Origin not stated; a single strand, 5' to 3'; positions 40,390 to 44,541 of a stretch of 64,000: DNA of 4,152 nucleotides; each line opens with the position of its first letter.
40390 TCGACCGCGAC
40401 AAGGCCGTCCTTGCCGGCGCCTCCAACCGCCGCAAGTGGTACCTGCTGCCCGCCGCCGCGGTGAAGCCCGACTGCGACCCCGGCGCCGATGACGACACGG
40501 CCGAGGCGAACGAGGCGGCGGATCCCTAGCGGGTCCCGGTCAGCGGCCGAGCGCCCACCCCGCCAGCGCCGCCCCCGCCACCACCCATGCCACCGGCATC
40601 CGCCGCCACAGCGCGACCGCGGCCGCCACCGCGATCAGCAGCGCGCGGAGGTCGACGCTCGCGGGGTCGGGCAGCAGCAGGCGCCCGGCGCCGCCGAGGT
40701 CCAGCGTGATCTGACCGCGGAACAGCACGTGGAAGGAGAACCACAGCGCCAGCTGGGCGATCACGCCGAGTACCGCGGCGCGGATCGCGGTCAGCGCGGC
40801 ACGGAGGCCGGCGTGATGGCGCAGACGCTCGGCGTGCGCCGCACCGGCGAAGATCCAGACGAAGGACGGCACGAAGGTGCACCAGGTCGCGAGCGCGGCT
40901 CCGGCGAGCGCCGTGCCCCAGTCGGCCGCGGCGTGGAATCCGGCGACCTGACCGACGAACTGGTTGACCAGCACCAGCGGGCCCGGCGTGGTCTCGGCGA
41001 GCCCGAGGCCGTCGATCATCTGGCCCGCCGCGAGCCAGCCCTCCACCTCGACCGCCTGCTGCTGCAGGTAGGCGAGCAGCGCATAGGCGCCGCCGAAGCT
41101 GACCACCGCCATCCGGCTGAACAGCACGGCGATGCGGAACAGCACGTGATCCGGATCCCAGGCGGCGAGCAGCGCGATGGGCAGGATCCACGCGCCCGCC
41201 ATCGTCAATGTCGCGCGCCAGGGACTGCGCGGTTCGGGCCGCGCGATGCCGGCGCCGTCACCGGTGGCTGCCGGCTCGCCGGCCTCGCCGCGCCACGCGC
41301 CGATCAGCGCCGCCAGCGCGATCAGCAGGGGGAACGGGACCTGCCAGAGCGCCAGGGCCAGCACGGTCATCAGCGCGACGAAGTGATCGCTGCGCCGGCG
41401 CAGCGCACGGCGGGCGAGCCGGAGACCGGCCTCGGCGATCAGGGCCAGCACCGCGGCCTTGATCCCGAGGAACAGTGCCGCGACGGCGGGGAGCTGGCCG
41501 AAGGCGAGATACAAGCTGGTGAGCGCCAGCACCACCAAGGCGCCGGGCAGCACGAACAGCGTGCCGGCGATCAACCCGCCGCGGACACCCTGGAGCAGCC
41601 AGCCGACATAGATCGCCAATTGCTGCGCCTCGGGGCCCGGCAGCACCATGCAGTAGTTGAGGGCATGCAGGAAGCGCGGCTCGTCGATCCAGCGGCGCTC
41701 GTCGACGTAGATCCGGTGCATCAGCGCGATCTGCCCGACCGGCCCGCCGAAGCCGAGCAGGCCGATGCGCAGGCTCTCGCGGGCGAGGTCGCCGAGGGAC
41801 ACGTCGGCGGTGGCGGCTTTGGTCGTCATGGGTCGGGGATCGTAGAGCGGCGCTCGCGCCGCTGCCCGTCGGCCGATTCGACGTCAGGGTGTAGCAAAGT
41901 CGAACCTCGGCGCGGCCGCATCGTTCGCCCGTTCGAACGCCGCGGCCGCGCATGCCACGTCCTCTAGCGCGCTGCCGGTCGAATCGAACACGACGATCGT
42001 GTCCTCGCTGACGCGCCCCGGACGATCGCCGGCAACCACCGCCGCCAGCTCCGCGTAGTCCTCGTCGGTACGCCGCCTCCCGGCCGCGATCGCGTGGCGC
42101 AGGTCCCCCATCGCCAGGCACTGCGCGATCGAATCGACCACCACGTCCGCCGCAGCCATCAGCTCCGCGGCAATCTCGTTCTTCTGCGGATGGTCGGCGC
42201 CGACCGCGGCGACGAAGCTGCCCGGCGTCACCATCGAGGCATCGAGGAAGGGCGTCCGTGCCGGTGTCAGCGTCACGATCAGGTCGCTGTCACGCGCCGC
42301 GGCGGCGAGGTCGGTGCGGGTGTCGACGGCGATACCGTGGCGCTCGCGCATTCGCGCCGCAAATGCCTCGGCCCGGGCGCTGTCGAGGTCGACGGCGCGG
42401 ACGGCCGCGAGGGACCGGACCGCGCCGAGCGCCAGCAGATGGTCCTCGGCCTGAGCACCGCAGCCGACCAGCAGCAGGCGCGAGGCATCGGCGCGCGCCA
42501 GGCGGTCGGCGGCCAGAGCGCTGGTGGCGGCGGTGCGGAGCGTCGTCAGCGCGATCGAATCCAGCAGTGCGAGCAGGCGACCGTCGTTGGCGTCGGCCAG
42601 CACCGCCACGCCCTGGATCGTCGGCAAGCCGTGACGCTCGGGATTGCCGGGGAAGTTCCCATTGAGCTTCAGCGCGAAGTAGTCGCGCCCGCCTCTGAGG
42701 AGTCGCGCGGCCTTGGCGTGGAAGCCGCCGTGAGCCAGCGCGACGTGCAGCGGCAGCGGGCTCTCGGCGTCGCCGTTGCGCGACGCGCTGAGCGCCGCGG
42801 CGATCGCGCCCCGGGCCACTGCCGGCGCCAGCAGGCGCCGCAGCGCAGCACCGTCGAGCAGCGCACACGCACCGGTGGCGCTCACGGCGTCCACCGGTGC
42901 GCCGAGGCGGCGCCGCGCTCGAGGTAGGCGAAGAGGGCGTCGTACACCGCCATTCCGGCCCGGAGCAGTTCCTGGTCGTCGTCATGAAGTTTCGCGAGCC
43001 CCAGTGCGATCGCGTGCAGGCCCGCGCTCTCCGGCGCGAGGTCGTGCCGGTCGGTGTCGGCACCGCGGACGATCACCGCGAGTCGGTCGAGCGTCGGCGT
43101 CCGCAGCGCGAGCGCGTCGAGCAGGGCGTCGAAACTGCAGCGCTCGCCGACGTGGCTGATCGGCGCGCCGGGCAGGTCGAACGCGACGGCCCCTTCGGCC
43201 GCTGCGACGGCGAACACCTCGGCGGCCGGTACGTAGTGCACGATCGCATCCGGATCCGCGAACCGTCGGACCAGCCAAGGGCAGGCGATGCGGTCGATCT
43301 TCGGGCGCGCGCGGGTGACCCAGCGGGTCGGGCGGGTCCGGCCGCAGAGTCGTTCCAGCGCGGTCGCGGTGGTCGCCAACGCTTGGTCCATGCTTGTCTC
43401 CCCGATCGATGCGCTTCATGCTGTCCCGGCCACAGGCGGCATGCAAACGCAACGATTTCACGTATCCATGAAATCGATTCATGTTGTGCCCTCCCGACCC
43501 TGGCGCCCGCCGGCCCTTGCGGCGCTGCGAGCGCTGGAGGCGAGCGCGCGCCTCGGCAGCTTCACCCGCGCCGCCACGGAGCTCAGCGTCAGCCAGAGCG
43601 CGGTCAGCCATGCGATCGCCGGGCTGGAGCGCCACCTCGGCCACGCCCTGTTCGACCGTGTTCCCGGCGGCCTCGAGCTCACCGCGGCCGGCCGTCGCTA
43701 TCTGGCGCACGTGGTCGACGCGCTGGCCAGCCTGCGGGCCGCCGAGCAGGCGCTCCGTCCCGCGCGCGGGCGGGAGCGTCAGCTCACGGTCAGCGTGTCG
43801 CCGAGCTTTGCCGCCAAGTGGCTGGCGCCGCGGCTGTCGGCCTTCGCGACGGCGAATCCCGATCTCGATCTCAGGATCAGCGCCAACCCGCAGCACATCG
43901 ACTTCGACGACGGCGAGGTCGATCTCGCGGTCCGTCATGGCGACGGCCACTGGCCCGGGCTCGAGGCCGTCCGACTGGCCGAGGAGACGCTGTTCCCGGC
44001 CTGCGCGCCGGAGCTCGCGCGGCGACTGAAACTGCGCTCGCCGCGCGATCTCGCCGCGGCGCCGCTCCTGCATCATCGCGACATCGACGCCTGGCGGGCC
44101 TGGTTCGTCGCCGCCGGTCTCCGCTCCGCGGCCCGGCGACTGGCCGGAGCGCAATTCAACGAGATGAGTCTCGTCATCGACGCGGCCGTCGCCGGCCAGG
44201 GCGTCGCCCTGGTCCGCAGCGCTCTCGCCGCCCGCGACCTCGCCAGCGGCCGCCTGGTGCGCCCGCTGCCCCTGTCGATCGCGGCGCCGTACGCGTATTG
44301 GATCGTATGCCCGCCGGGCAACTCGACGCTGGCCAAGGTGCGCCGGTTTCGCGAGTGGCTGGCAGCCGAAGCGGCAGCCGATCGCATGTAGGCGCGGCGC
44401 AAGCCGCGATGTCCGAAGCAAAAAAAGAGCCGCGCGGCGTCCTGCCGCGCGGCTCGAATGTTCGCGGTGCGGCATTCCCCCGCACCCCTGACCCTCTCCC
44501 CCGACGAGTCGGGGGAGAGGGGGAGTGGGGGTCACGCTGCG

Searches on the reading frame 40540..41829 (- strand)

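Call 41: search_protein_families(library=pfam, proteins=[window:40540-41829:-], max_evalue=0.001)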
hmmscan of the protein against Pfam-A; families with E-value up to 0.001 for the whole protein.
window:40540-41829:- (429 aa): 1 family
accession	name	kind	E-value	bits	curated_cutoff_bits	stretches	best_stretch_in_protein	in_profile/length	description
PF02417.20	Chromate_transp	-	1.2e-74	250.3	28.6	2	15-177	3-165/166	Chromate transporter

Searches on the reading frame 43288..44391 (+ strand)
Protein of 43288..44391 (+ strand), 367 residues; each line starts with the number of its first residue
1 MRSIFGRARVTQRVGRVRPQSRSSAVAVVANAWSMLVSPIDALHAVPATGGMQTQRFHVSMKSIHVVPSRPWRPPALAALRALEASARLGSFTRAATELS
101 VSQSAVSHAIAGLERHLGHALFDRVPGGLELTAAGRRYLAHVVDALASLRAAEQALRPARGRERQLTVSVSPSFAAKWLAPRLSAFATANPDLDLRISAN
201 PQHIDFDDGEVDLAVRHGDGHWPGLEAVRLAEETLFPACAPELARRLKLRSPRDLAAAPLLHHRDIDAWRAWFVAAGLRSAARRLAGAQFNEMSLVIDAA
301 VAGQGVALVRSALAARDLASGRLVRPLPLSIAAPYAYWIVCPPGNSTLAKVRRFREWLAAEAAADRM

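Call 41: search_protein_families(library=pfam, proteins=[window:43288-44391:+], max_evalue=0.001)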
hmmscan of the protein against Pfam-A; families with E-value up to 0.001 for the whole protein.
window:43288-44391:+ (367 aa): 2 families
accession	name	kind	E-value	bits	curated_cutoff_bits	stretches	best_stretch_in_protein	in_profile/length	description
PF03466.25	LysR_substrate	-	1.4e-39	136.1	28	1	160-362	2-208/209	LysR substrate binding domain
PF00126.33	HTH_1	-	3.6e-20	72.1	26.6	1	78-136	2-60/60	Bacterial regulatory helix-turn-helix protein, lysR family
